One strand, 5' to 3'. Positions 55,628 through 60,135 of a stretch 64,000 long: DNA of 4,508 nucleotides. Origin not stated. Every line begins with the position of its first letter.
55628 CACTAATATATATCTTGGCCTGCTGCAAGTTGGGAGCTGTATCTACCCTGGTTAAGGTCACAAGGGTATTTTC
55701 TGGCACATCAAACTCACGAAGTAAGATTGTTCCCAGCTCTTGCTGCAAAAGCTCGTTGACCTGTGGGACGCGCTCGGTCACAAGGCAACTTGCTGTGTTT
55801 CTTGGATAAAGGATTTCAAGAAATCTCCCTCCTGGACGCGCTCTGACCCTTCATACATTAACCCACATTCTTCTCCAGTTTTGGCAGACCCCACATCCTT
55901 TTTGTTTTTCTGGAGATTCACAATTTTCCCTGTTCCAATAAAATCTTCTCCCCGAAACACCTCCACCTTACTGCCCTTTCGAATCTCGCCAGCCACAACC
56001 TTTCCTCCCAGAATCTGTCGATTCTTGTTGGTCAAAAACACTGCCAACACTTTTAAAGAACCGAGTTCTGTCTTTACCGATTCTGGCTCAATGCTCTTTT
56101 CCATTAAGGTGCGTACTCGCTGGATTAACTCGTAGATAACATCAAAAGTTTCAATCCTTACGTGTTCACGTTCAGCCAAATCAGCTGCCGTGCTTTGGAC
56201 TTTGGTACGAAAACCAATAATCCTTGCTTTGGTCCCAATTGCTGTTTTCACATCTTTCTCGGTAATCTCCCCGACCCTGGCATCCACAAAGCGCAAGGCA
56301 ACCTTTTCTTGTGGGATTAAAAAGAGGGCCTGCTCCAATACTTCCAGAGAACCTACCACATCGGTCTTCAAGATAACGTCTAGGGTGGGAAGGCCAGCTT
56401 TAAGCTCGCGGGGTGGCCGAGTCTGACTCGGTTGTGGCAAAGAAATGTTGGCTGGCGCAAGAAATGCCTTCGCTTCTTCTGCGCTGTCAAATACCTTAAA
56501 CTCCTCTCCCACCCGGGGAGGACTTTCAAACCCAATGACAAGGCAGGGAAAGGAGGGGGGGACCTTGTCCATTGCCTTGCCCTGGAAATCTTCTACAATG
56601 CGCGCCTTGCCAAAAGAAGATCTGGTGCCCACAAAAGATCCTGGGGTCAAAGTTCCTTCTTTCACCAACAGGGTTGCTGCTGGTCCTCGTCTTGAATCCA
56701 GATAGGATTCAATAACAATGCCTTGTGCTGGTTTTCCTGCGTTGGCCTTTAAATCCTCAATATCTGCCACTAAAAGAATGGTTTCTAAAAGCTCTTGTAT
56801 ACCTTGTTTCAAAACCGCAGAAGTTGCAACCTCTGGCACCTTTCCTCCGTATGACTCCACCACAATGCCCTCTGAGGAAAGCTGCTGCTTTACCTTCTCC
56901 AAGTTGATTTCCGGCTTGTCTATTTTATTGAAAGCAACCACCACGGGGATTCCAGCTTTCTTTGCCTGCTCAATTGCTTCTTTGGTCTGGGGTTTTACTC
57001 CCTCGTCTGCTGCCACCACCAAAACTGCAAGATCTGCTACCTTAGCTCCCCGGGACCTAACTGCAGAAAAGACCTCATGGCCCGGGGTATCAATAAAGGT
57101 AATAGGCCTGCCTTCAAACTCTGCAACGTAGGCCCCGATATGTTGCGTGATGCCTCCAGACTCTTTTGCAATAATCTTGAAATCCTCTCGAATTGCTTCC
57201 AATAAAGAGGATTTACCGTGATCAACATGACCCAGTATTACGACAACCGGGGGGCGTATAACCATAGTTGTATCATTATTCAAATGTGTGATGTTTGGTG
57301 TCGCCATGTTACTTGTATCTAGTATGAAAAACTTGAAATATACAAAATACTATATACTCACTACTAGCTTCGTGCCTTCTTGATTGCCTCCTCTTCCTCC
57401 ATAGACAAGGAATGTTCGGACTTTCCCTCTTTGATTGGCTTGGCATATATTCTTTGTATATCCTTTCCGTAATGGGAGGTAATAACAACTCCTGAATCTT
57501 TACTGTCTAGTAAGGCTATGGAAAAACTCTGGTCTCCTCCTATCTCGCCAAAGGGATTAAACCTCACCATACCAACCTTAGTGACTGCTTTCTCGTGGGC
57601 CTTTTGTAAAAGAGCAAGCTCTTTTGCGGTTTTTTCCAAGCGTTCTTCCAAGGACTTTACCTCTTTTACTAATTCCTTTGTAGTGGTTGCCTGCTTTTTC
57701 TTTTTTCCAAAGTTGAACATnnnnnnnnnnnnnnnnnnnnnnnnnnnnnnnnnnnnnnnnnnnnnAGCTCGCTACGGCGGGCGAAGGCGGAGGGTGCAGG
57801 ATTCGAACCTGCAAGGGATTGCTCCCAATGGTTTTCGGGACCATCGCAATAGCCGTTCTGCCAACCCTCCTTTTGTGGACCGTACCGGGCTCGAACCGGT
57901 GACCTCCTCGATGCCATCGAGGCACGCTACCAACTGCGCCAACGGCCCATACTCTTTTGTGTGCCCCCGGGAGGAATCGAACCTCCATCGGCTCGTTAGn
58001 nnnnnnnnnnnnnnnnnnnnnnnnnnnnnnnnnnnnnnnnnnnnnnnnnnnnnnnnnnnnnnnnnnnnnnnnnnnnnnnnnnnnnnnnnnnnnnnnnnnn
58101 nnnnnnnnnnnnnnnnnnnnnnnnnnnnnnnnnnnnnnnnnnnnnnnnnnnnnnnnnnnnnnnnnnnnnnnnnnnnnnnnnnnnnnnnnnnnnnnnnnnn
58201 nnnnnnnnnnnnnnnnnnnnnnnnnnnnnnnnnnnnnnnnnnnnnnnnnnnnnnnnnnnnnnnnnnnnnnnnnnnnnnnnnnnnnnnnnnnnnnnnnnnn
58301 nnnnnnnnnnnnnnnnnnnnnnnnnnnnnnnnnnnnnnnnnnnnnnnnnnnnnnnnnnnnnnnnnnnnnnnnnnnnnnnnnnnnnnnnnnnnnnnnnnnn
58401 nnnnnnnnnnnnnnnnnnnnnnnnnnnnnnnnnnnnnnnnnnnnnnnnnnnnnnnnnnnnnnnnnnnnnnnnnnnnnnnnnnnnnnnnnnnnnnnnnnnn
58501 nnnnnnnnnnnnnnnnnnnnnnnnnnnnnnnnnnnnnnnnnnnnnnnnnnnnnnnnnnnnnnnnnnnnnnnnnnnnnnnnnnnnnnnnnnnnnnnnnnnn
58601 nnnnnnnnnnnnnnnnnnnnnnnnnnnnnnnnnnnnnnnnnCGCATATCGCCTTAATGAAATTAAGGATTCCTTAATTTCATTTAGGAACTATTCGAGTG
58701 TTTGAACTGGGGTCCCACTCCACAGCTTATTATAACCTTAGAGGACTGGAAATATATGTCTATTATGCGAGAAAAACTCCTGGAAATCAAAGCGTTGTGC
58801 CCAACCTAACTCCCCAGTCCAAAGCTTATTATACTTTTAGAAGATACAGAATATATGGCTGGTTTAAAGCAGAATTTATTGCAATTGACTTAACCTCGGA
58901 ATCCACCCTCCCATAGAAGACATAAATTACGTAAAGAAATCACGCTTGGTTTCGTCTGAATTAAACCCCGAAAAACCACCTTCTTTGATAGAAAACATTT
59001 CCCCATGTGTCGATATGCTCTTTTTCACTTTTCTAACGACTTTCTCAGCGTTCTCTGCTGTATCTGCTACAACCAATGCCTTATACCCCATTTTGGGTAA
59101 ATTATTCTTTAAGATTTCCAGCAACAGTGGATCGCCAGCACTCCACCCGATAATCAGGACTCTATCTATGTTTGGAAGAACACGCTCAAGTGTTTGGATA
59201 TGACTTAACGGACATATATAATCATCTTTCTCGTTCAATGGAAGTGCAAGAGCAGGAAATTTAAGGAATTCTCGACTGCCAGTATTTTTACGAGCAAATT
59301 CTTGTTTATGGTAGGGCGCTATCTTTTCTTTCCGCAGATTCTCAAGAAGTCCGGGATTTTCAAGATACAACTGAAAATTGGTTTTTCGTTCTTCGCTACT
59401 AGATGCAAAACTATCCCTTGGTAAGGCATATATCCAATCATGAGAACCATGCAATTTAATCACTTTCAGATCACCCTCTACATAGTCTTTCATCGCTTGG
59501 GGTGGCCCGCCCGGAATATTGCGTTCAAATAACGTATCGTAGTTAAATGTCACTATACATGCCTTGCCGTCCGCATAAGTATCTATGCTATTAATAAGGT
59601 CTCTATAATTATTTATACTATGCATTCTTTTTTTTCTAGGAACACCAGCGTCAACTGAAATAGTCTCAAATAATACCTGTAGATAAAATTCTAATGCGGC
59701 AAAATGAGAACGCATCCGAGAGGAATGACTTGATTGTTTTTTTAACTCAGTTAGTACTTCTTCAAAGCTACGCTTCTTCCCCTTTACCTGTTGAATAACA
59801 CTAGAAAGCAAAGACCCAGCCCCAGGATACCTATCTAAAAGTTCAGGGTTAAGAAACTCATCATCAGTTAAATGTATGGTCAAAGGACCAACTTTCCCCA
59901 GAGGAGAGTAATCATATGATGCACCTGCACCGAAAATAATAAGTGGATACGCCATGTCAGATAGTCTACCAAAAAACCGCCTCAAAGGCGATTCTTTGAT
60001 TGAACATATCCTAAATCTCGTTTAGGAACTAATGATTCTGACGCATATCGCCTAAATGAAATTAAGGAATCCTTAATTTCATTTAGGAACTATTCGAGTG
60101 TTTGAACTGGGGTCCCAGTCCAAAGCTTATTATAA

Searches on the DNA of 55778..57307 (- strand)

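Call 51: search_with_rna_model(model_id=R1, sources=[L161, L162, L163], max_evalue=1, filters=off)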
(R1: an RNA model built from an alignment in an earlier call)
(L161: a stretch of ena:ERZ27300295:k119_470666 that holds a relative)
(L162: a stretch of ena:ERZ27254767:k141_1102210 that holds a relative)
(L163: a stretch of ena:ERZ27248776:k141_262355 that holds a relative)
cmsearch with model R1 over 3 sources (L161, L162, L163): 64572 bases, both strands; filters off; matches with E-value up to 1: 2.
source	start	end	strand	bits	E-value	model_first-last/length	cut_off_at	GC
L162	12323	12383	+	17.9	0.055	1-67/67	no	0.62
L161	6466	6524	-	13.6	0.61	1-67/67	no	0.58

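Call 75: search_rna_families(sources=[L161, L162], threshold=gathering)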
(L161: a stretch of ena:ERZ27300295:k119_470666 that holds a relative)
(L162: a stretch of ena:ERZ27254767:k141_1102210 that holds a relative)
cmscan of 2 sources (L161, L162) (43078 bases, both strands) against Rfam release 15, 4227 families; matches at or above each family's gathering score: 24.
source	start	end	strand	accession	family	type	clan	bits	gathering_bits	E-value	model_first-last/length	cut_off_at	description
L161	17681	17752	-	RF00005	tRNA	Gene; tRNA;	CL00001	73.9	29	1.8e-14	1-71/71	no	tRNA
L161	19210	19283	-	RF00005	tRNA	Gene; tRNA;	CL00001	72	29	5.9e-14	1-71/71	no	tRNA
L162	21083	21154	-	RF00005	tRNA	Gene; tRNA;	CL00001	70.3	29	1.7e-13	1-71/71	no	tRNA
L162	11949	12020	+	RF00005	tRNA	Gene; tRNA;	CL00001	70.2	29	1.8e-13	1-71/71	no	tRNA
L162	8237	8308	+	RF00005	tRNA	Gene; tRNA;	CL00001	70.1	29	1.9e-13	1-71/71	no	tRNA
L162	21309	21380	-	RF00005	tRNA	Gene; tRNA;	CL00001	68.6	29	5.2e-13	1-71/71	no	tRNA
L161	12212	12283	+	RF00005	tRNA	Gene; tRNA;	CL00001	68.5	29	5.4e-13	1-71/71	no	tRNA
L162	8313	8386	+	RF00005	tRNA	Gene; tRNA;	CL00001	67.9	29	8.1e-13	1-71/71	no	tRNA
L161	18986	19059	-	RF00005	tRNA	Gene; tRNA;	CL00001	66.7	29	1.7e-12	1-71/71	no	tRNA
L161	17579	17650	-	RF00005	tRNA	Gene; tRNA;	CL00001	66.5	29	2e-12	1-71/71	no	tRNA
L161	17397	17467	-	RF00005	tRNA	Gene; tRNA;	CL00001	65.9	29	2.8e-12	1-71/71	no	tRNA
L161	7986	8057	+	RF00005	tRNA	Gene; tRNA;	CL00001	64.6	29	6.3e-12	1-71/71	no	tRNA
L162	9307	9378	+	RF00005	tRNA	Gene; tRNA;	CL00001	63.4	29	1.4e-11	1-71/71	no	tRNA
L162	9391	9462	+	RF00005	tRNA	Gene; tRNA;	CL00001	63.4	29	1.4e-11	1-71/71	no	tRNA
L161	8062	8134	+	RF00005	tRNA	Gene; tRNA;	CL00001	62.4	29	2.7e-11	1-71/71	no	tRNA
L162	12172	12252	+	RF00005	tRNA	Gene; tRNA;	CL00001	62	29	3.4e-11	1-71/71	no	tRNA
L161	9052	9125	+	RF00005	tRNA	Gene; tRNA;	CL00001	58.9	29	2.3e-10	1-71/71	no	tRNA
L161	4842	4912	-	RF00005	tRNA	Gene; tRNA;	CL00001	58.3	29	3.6e-10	1-71/71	no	tRNA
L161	4916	4986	-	RF00005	tRNA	Gene; tRNA;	CL00001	57.4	29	6e-10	1-71/71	no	tRNA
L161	12396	12476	+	RF00005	tRNA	Gene; tRNA;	CL00001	54.4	29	4e-09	1-71/71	no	tRNA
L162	9470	9552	+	RF00005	tRNA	Gene; tRNA;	CL00001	53.8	29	6.1e-09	1-71/71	no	tRNA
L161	9323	9409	+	RF00005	tRNA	Gene; tRNA;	CL00001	52.5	29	1.4e-08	1-71/71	no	tRNA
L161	9137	9207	+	RF00005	tRNA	Gene; tRNA;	CL00001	49.1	29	1.2e-07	1-71/71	no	tRNA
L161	17760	17843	-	RF00005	tRNA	Gene; tRNA;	CL00001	47.6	29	3.1e-07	1-71/71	no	tRNA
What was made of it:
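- On Described structured RNA families (Rfam 15), including tRNA-like and cis-regulatory leaders: The same holds for relatives (call 75).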

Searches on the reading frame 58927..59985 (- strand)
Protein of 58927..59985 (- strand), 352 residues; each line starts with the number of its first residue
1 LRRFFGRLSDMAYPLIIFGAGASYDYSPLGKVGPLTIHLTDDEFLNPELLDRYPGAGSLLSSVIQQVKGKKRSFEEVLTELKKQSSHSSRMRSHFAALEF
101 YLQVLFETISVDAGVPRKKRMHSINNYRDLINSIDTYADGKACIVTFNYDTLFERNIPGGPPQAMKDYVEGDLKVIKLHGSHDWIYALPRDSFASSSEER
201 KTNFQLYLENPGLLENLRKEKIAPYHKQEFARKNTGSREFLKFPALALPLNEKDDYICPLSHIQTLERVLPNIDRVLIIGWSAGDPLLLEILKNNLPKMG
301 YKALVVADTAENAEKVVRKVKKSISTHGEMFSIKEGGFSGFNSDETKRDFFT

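Call 15: search_protein_families(library=pfam, proteins=[window:58927-59985:-])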
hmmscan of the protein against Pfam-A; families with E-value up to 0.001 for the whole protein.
window:58927-59985:- (352 aa): 1 family
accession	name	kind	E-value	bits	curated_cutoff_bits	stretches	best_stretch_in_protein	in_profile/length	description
PF13289.12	SIR2_2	-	7.4e-06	26.6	24.5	0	143-184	2-52/141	SIR2-like domain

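Call 16: search_protein_families(library=phrogs, proteins=[window:58927-59985:-])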
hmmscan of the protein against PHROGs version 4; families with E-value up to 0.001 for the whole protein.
window:58927-59985:- (352 aa): 0 families
